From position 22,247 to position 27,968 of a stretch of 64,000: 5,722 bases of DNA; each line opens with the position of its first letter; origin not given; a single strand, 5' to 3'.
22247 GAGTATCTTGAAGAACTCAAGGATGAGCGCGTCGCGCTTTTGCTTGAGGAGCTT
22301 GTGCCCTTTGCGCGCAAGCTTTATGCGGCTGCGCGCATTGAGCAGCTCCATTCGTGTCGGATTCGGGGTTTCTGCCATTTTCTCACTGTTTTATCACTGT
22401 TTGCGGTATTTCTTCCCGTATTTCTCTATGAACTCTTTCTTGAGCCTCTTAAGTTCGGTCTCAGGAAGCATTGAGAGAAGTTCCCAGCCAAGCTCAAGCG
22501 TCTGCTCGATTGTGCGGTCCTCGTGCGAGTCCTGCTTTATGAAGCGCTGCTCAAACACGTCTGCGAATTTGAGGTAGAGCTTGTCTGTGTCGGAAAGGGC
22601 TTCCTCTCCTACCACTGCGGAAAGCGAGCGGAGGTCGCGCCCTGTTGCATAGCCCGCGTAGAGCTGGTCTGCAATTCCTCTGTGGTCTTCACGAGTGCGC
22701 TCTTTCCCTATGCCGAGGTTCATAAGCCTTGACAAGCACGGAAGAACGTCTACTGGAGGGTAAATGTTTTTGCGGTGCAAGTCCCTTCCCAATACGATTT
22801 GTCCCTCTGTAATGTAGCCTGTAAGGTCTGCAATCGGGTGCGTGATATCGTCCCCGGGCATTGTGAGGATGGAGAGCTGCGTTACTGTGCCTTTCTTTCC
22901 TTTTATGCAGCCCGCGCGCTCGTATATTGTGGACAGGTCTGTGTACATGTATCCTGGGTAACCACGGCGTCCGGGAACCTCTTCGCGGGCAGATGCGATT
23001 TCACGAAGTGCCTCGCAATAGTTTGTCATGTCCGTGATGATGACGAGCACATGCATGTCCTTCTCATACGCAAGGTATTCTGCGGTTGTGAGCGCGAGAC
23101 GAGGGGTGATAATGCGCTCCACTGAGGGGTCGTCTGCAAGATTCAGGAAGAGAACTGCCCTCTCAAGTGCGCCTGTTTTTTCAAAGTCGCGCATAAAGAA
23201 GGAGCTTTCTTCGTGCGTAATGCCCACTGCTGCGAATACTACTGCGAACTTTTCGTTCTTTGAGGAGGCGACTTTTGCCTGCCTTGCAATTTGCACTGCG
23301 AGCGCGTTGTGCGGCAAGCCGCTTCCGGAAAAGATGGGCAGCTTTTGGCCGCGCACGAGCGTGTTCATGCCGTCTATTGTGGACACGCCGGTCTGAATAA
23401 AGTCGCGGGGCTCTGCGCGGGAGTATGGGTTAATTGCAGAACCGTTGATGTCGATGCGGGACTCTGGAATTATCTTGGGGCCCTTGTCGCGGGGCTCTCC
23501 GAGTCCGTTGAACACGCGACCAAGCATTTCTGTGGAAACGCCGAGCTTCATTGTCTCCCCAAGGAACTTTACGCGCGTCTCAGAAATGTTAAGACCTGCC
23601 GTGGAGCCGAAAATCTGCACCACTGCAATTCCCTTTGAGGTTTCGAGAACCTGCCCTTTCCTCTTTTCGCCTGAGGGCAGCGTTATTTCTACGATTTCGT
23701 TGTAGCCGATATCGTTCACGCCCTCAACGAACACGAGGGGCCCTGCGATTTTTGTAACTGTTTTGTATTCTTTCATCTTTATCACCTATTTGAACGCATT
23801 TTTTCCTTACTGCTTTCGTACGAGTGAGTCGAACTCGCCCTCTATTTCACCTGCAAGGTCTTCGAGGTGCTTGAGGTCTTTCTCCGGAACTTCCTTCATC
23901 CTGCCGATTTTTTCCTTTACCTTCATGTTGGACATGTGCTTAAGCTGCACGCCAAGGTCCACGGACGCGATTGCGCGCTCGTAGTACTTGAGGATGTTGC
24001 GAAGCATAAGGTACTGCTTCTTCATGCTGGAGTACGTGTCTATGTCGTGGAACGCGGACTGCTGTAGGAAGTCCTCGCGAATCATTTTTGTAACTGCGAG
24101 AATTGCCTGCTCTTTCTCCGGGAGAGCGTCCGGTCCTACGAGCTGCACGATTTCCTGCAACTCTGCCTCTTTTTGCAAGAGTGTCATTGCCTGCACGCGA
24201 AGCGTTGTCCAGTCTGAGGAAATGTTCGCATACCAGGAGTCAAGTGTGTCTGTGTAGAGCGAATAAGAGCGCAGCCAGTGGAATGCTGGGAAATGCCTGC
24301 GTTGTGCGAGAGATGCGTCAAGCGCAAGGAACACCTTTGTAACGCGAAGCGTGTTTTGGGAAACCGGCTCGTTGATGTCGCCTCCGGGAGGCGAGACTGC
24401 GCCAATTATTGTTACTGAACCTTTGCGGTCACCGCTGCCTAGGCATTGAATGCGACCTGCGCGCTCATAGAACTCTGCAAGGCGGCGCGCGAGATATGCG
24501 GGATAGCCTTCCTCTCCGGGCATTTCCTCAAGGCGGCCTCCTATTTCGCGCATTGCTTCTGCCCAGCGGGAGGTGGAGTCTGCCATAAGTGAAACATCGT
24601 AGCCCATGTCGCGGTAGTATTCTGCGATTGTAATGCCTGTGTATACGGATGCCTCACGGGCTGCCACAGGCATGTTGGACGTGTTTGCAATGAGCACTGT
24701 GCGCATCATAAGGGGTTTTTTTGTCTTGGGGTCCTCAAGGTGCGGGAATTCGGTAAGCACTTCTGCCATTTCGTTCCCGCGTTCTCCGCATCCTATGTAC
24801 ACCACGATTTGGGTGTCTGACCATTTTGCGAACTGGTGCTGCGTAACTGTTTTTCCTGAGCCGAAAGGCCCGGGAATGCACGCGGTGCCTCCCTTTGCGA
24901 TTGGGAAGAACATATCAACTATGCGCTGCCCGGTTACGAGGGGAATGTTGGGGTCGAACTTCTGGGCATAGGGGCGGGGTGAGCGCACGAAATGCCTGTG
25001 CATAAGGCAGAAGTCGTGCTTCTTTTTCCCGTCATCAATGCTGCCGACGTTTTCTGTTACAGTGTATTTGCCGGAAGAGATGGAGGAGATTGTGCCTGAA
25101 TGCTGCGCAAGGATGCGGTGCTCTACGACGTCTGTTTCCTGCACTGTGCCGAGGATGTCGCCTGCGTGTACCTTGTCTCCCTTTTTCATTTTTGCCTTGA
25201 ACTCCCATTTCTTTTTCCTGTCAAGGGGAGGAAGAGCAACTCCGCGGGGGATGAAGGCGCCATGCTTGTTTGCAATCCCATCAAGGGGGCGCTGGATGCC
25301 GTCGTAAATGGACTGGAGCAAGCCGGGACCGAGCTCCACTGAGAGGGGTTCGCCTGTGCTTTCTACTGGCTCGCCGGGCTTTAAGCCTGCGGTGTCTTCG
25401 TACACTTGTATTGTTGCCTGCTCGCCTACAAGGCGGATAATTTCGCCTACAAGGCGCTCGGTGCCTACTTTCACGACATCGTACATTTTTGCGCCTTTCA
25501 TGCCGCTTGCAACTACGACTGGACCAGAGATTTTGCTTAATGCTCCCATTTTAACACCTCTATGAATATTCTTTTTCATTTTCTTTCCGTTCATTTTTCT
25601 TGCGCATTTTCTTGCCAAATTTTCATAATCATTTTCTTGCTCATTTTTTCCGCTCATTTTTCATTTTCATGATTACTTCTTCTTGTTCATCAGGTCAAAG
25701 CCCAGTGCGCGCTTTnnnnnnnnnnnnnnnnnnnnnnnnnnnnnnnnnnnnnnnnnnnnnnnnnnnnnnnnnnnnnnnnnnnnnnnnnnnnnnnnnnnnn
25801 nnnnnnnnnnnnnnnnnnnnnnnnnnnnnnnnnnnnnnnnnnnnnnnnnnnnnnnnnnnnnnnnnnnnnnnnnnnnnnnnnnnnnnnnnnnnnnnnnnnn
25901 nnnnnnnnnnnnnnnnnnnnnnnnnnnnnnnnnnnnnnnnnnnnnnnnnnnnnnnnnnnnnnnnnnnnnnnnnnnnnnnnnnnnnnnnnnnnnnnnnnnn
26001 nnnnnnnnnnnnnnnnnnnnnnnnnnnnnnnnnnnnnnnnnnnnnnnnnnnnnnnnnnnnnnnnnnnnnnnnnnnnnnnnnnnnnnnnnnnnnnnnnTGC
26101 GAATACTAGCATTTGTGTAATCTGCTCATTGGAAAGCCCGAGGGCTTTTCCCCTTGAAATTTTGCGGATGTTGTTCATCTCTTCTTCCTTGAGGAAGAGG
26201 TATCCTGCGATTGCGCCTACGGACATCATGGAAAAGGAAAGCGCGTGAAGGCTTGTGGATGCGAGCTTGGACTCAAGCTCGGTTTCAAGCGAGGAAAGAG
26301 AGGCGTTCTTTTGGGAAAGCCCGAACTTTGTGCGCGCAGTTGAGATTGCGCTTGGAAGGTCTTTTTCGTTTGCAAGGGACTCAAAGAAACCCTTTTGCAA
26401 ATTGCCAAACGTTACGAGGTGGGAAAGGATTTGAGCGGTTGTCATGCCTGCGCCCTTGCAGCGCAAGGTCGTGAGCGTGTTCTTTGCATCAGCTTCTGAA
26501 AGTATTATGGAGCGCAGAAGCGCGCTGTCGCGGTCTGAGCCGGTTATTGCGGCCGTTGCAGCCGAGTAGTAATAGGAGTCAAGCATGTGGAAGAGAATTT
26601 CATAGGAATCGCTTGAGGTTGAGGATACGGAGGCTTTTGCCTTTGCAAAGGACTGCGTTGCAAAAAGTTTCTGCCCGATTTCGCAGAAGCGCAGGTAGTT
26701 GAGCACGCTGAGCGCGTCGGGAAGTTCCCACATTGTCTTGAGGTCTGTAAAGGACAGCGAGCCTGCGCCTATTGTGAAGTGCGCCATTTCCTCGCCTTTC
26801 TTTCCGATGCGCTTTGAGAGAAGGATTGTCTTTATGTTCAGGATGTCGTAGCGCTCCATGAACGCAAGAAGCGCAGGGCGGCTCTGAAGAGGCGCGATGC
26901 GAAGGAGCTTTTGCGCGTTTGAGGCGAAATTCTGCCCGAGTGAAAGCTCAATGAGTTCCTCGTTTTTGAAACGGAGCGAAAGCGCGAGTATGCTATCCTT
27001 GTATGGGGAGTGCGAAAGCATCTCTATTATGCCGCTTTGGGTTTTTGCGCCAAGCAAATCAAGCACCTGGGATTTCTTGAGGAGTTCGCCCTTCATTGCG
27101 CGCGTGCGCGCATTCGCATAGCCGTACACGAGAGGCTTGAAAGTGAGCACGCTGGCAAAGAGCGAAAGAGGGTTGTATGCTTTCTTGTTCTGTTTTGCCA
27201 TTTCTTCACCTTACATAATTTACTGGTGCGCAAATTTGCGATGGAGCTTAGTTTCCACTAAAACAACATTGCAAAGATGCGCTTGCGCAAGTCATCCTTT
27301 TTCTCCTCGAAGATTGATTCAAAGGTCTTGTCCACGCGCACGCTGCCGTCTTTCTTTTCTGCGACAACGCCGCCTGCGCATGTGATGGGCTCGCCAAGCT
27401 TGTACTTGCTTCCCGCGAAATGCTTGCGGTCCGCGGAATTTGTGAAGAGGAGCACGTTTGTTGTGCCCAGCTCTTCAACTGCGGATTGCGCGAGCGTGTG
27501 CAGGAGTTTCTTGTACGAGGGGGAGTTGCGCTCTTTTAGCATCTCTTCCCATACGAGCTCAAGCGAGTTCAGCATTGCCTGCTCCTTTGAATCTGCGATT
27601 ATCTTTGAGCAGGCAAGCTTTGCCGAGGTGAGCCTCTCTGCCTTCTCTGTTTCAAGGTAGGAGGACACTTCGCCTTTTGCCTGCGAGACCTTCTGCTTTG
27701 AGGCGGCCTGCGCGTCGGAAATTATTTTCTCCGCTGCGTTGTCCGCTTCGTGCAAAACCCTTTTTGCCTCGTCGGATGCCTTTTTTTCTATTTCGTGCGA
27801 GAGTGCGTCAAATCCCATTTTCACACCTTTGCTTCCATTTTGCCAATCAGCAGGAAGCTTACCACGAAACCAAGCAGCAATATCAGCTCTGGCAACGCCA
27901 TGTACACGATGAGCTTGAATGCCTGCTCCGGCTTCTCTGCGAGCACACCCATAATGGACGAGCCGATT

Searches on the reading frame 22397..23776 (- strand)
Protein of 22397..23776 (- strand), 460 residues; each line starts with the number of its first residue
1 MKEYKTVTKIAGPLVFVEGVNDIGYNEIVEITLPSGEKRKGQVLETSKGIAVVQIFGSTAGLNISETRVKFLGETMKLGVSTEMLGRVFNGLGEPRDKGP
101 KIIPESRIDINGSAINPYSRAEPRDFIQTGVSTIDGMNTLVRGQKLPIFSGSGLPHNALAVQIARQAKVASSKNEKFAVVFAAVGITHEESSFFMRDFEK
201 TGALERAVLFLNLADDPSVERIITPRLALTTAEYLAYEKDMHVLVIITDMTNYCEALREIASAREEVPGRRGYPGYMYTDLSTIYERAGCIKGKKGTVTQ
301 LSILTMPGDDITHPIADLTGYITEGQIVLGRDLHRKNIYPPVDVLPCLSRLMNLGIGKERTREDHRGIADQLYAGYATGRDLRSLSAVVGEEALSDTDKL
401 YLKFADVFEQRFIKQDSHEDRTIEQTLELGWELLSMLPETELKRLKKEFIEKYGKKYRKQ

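Call 57: search_protein_families(library=pfam, proteins=[window:22397-23776:-], max_evalue=0.001)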
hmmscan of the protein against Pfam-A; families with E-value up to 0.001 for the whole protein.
window:22397-23776:- (460 aa): 3 families
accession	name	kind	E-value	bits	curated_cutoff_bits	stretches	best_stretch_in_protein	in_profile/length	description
PF00006.31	ATP-synt_ab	-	2.6e-78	263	29.5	1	130-349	1-213/213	ATP synthase alpha/beta family, nucleotide-binding domain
PF22919.1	ATP-synt_VA_C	-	2.5e-33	114.6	24.7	1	355-453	2-100/101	C-terminal domain of V and A type ATP synthase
PF02874.29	ATP-synt_ab_N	-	7.4e-13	49.3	20.9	1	7-73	1-69/69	ATP synthase alpha/beta family, beta-barrel domain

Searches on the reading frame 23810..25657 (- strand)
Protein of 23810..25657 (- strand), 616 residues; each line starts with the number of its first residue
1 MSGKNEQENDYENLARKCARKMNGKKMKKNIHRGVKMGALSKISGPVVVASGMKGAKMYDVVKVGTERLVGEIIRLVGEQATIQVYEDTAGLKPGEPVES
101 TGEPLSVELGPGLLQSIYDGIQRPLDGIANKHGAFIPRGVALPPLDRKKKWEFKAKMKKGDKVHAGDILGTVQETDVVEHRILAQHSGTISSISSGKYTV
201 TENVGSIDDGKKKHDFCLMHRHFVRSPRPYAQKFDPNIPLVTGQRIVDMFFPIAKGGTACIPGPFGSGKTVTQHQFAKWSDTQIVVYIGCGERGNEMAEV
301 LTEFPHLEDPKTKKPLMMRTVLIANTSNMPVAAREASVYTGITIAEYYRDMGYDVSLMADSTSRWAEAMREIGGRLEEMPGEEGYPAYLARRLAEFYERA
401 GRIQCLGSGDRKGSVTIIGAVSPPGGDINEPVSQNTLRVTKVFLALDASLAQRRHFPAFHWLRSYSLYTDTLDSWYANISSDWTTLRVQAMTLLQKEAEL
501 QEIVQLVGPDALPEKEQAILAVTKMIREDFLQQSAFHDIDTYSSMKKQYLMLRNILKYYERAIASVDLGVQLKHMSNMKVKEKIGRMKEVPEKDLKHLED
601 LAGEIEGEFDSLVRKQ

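Call 57: search_protein_families(library=pfam, proteins=[window:23810-25657:-], max_evalue=0.001)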
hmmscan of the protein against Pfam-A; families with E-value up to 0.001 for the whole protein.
window:23810-25657:- (616 aa): 6 families
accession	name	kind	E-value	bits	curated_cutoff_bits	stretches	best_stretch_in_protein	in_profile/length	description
PF00006.31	ATP-synt_ab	-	1.8e-74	250.4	29.5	1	243-466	1-213/213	ATP synthase alpha/beta family, nucleotide-binding domain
PF22919.1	ATP-synt_VA_C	-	3.5e-25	88.4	24.7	1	475-564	4-90/101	C-terminal domain of V and A type ATP synthase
PF16886.11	ATP-synt_ab_Xtn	-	2.2e-24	85.4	25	1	143-225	2-88/88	ATPsynthase alpha/beta subunit barrel-sandwich domain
PF02874.29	ATP-synt_ab_N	-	3e-15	56.9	20.9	1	41-102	2-69/69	ATP synthase alpha/beta family, beta-barrel domain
PF20310.4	HTH_Tnp_2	-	5.9e-05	23.4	23.8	1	495-570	43-118/131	Transposon related HTH domain protein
PF00364.28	Biotin_lipoyl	-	0.00038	20.7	22.1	1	153-194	17-57/73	Biotin-requiring enzyme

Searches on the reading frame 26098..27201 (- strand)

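Call 57: search_protein_families(library=pfam, proteins=[window:26098-27201:-], max_evalue=0.001)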
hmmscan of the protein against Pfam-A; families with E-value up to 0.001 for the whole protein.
window:26098-27201:- (368 aa): 1 family
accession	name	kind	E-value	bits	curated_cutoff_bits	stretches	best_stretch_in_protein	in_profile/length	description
PF01992.21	vATP-synt_AC39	-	7e-52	177.3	29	1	29-363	1-338/339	ATP synthase (C/AC39) subunit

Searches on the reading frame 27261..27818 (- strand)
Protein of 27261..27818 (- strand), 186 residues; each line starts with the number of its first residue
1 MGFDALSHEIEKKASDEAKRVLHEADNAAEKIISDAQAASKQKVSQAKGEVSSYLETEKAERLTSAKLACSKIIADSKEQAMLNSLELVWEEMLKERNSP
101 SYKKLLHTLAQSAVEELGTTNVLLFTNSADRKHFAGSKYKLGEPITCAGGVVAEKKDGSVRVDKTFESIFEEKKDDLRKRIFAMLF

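Call 57: search_protein_families(library=pfam, proteins=[window:27261-27818:-], max_evalue=0.001)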
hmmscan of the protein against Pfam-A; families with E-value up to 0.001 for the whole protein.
window:27261-27818:- (186 aa): 1 family
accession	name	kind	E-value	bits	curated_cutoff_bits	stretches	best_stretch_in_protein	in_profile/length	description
PF01991.23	vATP-synt_E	-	1e-14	54.9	24.2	1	9-186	1-199/199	ATP synthase (E/31 kDa) subunit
